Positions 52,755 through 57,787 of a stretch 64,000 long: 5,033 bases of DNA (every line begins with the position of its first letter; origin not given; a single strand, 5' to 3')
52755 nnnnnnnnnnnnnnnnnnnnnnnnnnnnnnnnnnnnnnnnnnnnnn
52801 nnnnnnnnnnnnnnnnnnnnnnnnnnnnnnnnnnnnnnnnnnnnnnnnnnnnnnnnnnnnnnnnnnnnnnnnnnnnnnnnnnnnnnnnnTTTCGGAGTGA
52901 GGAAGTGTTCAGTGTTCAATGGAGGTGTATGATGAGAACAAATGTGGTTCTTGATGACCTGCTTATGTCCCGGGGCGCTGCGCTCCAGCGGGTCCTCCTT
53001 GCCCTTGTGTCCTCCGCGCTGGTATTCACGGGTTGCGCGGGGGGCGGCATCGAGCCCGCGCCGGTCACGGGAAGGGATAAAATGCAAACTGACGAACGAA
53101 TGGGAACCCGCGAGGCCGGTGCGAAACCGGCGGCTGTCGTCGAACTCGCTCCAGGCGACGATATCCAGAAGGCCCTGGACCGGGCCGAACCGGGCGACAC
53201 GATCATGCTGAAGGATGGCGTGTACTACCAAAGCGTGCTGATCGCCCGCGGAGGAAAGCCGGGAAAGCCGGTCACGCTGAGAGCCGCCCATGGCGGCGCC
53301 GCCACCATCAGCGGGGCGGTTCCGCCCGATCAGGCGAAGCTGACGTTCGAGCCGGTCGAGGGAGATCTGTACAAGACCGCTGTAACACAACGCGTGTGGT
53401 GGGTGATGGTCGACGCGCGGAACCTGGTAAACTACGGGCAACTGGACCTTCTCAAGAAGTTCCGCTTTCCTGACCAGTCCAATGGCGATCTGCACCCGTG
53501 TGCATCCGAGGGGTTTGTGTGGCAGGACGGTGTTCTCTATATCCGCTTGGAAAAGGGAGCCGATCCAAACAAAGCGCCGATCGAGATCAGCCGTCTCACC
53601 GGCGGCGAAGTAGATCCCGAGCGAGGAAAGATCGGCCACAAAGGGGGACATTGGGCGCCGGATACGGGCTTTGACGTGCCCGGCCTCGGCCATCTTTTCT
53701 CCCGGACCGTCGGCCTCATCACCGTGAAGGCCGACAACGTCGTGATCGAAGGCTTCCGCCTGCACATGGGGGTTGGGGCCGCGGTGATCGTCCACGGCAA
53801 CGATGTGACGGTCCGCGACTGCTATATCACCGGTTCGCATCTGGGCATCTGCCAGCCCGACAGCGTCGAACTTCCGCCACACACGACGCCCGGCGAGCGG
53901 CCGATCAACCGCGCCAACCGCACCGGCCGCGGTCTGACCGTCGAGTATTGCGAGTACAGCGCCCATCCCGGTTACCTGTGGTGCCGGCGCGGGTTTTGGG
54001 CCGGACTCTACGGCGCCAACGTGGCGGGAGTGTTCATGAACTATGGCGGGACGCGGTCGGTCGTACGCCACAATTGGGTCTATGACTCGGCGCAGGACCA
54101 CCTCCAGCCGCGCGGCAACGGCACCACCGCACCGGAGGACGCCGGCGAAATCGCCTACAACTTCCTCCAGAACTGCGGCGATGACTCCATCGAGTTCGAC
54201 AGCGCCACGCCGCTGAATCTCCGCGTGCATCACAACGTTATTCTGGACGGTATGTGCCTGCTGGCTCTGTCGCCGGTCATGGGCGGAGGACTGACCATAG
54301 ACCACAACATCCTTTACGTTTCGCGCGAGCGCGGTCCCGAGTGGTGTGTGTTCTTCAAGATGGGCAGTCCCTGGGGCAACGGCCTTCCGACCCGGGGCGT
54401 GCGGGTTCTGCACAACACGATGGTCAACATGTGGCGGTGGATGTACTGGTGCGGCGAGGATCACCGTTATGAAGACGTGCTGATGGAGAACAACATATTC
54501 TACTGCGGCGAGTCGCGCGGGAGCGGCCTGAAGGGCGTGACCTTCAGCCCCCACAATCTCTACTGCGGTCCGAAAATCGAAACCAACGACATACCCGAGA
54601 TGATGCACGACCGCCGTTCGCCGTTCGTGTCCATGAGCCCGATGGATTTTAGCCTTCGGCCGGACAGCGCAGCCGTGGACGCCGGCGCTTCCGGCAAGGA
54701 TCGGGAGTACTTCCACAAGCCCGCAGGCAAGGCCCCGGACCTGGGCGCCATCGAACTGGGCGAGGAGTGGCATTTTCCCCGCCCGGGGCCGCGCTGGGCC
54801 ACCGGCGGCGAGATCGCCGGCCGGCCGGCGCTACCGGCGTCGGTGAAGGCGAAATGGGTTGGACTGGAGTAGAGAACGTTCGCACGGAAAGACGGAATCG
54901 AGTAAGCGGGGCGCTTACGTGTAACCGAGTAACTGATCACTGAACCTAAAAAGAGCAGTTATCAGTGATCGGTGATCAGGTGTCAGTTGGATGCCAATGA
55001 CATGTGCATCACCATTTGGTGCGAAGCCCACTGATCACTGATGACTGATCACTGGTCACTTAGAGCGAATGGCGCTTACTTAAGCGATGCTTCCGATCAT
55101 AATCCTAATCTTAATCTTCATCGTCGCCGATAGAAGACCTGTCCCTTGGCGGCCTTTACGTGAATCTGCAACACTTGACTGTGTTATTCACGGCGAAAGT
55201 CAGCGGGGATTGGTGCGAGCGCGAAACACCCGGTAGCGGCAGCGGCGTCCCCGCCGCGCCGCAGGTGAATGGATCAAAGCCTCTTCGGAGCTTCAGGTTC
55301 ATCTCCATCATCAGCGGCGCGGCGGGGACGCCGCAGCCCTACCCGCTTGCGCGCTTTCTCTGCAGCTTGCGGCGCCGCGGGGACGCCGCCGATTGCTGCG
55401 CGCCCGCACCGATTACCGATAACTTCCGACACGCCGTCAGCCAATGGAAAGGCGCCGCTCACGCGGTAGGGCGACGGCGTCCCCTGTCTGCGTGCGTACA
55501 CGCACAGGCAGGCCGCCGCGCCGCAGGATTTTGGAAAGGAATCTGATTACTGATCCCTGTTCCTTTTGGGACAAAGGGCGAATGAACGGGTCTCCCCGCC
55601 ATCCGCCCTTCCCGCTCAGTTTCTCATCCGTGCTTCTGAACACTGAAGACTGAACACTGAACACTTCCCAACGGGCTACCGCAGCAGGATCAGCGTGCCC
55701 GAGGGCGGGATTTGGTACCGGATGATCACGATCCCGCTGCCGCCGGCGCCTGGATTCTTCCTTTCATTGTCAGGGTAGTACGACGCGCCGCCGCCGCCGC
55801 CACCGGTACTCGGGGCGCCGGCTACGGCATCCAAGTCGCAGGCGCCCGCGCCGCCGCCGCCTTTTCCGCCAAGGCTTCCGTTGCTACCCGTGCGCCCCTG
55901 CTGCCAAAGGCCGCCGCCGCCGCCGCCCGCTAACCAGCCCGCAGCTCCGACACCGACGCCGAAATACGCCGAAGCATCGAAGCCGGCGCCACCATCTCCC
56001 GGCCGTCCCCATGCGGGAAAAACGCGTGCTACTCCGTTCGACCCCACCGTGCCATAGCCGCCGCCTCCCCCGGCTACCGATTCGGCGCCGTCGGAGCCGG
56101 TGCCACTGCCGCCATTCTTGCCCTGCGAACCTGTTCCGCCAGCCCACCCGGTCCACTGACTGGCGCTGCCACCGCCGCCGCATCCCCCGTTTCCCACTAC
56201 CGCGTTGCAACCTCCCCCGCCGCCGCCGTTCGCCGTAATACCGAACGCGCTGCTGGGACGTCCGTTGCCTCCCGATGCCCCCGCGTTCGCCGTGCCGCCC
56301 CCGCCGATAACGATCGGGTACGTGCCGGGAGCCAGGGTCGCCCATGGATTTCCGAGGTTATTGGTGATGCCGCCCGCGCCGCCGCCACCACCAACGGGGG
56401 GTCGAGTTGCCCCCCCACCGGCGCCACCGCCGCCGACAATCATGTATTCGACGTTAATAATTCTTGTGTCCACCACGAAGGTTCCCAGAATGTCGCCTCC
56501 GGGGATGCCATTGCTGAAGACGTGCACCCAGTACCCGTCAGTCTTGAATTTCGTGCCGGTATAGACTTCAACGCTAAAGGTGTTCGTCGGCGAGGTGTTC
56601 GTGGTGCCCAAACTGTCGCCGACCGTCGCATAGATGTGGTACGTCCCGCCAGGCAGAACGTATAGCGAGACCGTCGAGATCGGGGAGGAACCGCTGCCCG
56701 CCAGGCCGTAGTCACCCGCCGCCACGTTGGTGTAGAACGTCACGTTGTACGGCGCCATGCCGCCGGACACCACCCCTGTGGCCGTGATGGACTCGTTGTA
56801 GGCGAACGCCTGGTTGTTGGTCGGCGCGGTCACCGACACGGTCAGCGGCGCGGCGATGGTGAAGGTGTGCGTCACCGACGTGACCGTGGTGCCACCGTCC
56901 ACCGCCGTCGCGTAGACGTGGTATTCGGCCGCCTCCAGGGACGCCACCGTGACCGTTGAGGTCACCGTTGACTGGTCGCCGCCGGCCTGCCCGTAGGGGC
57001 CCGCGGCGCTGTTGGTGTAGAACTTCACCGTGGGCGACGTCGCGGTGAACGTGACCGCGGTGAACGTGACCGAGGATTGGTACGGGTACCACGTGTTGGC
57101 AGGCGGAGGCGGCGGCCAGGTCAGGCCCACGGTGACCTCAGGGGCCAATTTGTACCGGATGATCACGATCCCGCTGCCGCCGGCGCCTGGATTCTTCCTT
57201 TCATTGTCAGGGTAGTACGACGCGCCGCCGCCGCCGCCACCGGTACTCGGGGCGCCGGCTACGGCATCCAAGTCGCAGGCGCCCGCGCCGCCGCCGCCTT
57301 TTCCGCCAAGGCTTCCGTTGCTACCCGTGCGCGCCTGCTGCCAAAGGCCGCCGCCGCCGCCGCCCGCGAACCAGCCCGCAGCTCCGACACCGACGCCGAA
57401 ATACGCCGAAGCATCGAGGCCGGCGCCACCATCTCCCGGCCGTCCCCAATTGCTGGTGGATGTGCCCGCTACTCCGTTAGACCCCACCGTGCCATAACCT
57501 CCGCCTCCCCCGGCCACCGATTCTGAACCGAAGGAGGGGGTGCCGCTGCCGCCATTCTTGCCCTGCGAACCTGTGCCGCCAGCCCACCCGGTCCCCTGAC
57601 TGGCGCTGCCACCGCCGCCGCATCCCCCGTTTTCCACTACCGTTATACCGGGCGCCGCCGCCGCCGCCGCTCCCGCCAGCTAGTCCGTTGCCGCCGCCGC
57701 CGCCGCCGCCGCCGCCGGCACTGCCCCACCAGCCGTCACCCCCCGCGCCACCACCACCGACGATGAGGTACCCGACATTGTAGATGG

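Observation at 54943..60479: ~5.4-kb segment bounded by direct copies of a 130-bp repeat, packed with repeats and carrying a Gly-rich surface protein gene and an AAA-ATPase/PD-(D/E)XK gene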

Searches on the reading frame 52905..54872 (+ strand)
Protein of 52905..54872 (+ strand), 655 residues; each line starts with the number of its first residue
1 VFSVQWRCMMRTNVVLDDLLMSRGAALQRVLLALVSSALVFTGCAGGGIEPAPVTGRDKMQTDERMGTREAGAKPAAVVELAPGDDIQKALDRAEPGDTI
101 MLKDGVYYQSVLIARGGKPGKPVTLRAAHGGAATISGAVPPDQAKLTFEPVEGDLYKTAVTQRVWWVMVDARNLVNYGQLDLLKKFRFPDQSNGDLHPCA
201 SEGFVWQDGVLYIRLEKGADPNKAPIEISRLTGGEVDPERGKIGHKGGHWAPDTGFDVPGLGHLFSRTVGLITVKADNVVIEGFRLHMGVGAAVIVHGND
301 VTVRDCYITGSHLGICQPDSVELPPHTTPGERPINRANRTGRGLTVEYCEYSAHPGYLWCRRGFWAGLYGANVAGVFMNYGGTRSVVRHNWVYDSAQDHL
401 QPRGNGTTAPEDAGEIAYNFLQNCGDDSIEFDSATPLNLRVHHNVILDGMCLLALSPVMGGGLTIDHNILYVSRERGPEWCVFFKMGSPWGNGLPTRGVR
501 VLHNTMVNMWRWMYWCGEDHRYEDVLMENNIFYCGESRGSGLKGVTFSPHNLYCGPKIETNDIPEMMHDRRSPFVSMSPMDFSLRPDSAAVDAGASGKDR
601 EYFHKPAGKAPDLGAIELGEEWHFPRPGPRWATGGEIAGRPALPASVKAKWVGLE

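Call 8: search_protein_families(library=pfam, proteins=[window:52905-54872:+], max_evalue=0.01)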
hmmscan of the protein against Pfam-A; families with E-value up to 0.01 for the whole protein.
window:52905-54872:+ (655 aa): 2 families
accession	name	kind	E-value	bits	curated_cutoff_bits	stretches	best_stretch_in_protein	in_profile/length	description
PF14592.12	Chondroitinas_B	-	7.1e-07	29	24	1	86-138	6-59/426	Chondroitinase B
PF13229.12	Beta_helix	-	0.00099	19.2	25.9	0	270-313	71-116/158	Right handed beta helix region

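Call 10: search_protein_families(library=ncbifam, proteins=[window:52905-54872:+], max_evalue=0.01)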
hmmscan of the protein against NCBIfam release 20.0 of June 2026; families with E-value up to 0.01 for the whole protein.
window:52905-54872:+ (655 aa): 2 families
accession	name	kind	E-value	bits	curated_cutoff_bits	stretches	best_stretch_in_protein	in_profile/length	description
TIGR04247.1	NosD_copper_fam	subfamily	5.5e-05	21.9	300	1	87-137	1-43/377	nitrous oxide reductase family maturation protein NosD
NF041518.1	choice_anch_Q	domain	0.0021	18.3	25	1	581-618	16-57/58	choice-of-anchor Q domain-containing protein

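Call 13: find_encoding_contigs(protein=window:52905-54872:+, flank=10000, max_places=10)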
Protein window:52905-54872:+ (655 aa): no gene with exactly this product is on record in the collection.

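Call 21: find_encoding_contigs(protein=window:52932-54872:+, flank=10000, max_places=10)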
Protein window:52932-54872:+ (646 aa): 16 contigs read that carry it; 10 places shown.
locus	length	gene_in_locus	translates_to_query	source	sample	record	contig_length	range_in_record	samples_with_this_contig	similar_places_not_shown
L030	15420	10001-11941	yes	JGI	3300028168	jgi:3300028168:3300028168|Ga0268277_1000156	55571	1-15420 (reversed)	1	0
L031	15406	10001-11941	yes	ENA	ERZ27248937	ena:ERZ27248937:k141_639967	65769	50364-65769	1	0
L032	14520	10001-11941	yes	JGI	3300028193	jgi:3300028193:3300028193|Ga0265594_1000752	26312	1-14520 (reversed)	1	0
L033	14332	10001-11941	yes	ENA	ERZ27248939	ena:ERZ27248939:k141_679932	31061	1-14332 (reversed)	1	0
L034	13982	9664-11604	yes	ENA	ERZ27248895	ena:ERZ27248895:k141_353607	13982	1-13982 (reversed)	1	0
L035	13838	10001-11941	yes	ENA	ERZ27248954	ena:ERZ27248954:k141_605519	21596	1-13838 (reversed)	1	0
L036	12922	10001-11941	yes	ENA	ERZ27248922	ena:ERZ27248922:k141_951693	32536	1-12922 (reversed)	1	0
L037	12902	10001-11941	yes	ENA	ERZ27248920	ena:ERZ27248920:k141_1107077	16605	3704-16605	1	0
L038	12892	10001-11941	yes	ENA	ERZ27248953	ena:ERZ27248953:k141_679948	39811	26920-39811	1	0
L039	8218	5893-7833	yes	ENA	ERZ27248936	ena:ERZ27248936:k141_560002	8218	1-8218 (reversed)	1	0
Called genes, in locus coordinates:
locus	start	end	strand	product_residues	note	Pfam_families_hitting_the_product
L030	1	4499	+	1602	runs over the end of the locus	PF13360:PQQ_2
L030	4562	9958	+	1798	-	PF01011:PQQ (faint), PF13360:PQQ_2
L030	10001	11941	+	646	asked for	PF22842:Pel9A-like_beta_helix (weak), PF14592:Chondroitinas_B (weak)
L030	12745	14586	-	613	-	PF21722:Gly_rich_2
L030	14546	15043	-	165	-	-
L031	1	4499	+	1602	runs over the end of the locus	PF13360:PQQ_2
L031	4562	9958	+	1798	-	PF01011:PQQ (faint), PF13360:PQQ_2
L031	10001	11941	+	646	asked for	PF22842:Pel9A-like_beta_helix (weak), PF14592:Chondroitinas_B (weak)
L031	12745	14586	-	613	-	PF21722:Gly_rich_2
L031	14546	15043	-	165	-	-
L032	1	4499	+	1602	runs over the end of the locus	PF13360:PQQ_2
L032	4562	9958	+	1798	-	PF01011:PQQ (faint), PF13360:PQQ_2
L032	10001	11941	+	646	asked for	PF22842:Pel9A-like_beta_helix (weak), PF14592:Chondroitinas_B (weak)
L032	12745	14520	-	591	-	?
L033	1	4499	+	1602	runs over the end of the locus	PF13360:PQQ_2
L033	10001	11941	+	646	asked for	PF22842:Pel9A-like_beta_helix (weak), PF14592:Chondroitinas_B (weak)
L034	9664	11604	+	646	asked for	PF22842:Pel9A-like_beta_helix (weak), PF14592:Chondroitinas_B (weak)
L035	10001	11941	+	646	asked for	PF22842:Pel9A-like_beta_helix (weak), PF14592:Chondroitinas_B (weak)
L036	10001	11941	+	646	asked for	PF22842:Pel9A-like_beta_helix (weak), PF14592:Chondroitinas_B (weak)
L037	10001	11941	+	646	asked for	PF22842:Pel9A-like_beta_helix (weak), PF14592:Chondroitinas_B (weak)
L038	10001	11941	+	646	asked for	PF22842:Pel9A-like_beta_helix (weak), PF14592:Chondroitinas_B (weak)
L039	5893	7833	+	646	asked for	PF22842:Pel9A-like_beta_helix (weak), PF14592:Chondroitinas_B (weak)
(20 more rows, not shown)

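Call 29: find_homologous_proteins(query=window:52932-54872:+, max_evalue=1e-30)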
Query window:52932-54872:+ (646 aa): 79 proteins with E <= 1e-30 among 8000 candidates.
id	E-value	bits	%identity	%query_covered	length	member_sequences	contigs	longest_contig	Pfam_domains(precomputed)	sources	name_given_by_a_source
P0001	0.0e+0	1537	100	100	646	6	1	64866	PF22842.4,PF14592.13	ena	-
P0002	0.0e+0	1273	85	100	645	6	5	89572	PF22842.4,PF14592.13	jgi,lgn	jgi:hypothetical protein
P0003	0.0e+0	1187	79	99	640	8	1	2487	PF22842.4,PF14592.13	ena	-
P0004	0.0e+0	1148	85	86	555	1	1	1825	PF13229.13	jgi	jgi:hypothetical protein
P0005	0.0e+0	1141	77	97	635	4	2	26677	PF22842.4,PF14592.13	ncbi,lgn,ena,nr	ncbi:MAG: right-handed parallel beta-helix repeat-containing protein [Verrucomicrobia bacterium]|nr:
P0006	0.0e+0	1134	75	100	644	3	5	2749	PF13229.13,PF22842.4,PF14592.13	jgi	jgi:hypothetical protein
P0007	1.9e-298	1010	74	91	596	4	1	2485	PF22842.4,PF14592.13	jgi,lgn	-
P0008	1.7e-296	1003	73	90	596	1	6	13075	-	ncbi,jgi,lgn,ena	jgi:hypothetical protein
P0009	1.4e-290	984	72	90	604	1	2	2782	PF22842.4,PF14592.13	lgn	-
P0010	1.7e-285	967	72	89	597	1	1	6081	PF13229.13,PF22842.4,PF14592.13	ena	-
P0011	3.7e-283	959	70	89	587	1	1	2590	-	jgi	-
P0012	3.6e-279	946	70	91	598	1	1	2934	PF13229.13,PF22842.4,PF14592.13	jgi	-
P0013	6.4e-279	945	70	91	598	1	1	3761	PF13229.13,PF22842.4,PF14592.13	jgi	-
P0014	6.8e-278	942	69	91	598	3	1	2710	PF13229.13,PF22842.4,PF14592.13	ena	-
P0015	1.0e-277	941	69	90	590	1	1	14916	PF13229.13,PF22842.4,PF14592.13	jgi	jgi:hypothetical protein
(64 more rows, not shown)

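Call 31: find_encoding_contigs(protein=P0002, flank=10000, max_places=5)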
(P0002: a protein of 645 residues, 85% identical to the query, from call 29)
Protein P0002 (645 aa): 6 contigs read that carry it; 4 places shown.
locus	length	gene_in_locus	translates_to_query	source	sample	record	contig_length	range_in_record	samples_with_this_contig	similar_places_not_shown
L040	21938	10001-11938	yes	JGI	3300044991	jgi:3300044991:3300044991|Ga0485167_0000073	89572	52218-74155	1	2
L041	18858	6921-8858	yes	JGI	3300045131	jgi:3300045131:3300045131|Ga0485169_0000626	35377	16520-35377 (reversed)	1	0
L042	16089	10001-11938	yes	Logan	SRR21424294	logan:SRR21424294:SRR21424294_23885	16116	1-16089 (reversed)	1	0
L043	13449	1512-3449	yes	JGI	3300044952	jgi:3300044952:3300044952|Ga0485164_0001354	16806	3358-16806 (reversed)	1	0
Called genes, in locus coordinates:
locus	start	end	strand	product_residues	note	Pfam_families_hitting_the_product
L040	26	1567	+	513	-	PF13779:DUF4175 (faint)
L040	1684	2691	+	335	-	PF13243:SQHop_cyclase_C (faint)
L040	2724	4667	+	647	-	PF13646:HEAT_2, PF02985:HEAT (faint), PF13646:HEAT_2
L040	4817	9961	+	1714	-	PF01011:PQQ (faint), PF13360:PQQ_2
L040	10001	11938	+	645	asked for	PF22842:Pel9A-like_beta_helix (weak), PF14592:Chondroitinas_B (weak)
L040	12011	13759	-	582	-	-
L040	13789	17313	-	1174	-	PF02449:Glyco_hydro_42 (weak), PF08532:Glyco_hydro_42M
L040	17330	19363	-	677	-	-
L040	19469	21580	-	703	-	PF03781:FGE-sulfatase (weak)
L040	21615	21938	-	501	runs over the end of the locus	PF03781:FGE-sulfatase (faint)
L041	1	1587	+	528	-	?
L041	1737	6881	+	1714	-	PF01011:PQQ (faint), PF13360:PQQ_2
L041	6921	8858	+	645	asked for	PF22842:Pel9A-like_beta_helix (weak), PF14592:Chondroitinas_B (weak)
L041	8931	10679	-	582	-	-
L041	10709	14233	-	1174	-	PF02449:Glyco_hydro_42 (weak), PF08532:Glyco_hydro_42M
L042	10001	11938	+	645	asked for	PF22842:Pel9A-like_beta_helix (weak), PF14592:Chondroitinas_B (weak)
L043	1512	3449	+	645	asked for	PF22842:Pel9A-like_beta_helix (weak), PF14592:Chondroitinas_B (weak)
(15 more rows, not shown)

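Call 32: find_encoding_contigs(protein=P0005, flank=10000, max_places=4)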
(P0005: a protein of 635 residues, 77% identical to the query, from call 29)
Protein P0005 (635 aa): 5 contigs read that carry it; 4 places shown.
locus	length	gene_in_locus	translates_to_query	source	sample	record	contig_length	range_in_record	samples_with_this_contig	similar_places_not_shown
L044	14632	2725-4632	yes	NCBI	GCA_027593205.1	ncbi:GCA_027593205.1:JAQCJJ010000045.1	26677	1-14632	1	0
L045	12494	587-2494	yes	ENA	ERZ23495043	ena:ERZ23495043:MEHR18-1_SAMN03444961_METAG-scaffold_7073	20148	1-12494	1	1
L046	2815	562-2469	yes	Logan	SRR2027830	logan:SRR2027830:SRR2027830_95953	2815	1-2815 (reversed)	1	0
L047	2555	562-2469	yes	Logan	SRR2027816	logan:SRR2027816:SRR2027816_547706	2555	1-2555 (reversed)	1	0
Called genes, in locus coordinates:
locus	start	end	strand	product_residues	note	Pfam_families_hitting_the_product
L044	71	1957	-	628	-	PF21722:Gly_rich_2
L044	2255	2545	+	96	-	PF08011:PDDEXK_9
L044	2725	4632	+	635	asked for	PF22842:Pel9A-like_beta_helix (weak), PF14592:Chondroitinas_B (faint)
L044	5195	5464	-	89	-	-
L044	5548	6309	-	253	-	PF00005:ABC_tran, PF02463:SMC_N (faint), PF13304:AAA_21 (faint)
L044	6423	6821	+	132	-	PF05402:PqqD (weak)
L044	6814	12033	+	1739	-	PF02687:FtsX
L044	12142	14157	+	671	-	PF03169:OPT (faint)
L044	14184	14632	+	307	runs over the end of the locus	-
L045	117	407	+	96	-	PF08011:PDDEXK_9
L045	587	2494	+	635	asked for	PF22842:Pel9A-like_beta_helix (weak), PF14592:Chondroitinas_B (faint)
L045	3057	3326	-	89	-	-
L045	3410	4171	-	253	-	PF00005:ABC_tran, PF02463:SMC_N (faint), PF13304:AAA_21 (faint)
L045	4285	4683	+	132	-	PF05402:PqqD (weak)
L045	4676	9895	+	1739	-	PF02687:FtsX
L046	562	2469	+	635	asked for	PF22842:Pel9A-like_beta_helix (weak), PF14592:Chondroitinas_B (faint)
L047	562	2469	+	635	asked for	PF22842:Pel9A-like_beta_helix (weak), PF14592:Chondroitinas_B (faint)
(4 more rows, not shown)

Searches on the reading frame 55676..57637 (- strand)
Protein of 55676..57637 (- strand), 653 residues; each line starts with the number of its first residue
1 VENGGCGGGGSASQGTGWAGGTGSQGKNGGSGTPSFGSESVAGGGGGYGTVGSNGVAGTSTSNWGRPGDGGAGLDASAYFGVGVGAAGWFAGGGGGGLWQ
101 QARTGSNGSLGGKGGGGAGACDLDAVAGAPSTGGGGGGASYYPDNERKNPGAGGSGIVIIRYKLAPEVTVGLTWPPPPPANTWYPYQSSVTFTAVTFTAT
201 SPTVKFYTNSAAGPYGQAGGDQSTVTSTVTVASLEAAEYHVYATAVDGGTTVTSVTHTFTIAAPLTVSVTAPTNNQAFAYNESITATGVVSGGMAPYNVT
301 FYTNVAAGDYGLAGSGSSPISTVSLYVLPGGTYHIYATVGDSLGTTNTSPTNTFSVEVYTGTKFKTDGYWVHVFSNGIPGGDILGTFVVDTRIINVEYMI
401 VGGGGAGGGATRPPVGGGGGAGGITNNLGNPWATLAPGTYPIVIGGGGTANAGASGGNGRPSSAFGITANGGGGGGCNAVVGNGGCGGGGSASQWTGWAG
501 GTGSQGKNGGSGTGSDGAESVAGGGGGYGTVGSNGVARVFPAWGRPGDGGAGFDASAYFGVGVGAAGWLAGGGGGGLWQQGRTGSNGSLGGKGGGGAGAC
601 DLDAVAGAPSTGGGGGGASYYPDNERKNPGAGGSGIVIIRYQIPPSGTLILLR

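Call 8: search_protein_families(library=pfam, proteins=[window:55676-57637:-], max_evalue=0.01)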
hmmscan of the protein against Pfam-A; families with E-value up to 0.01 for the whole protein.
window:55676-57637:- (653 aa): 1 family
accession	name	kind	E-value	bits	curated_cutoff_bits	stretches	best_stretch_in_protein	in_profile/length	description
PF21722.4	Gly_rich_2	-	1.2e-19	71.7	24.3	2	387-642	6-226/226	Glycine-rich domain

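Call 9: search_protein_families(library=padloc, proteins=[window:55676-57637:-], max_evalue=0.01)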
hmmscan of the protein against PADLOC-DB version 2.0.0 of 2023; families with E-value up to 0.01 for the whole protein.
window:55676-57637:- (653 aa): 0 families

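Call 10: search_protein_families(library=ncbifam, proteins=[window:55676-57637:-], max_evalue=0.01)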
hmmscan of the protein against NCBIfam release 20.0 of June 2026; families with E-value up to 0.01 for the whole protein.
window:55676-57637:- (653 aa): 0 families

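Call 62: search_solved_structures(query=window:55676-57637:-, max_evalue=0.01)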
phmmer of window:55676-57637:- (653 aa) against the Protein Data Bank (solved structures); distinct sequences matched with E-value up to 0.01: 0.

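Call 75: search_protein_families(library=phrogs, proteins=[window:55676-57637:-], max_evalue=0.001)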
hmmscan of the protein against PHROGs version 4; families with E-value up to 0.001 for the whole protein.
window:55676-57637:- (653 aa): 1 family
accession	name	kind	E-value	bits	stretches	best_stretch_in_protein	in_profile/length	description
phrog_2295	-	unknown function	7.1e-45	155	2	335-644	540-849/1183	-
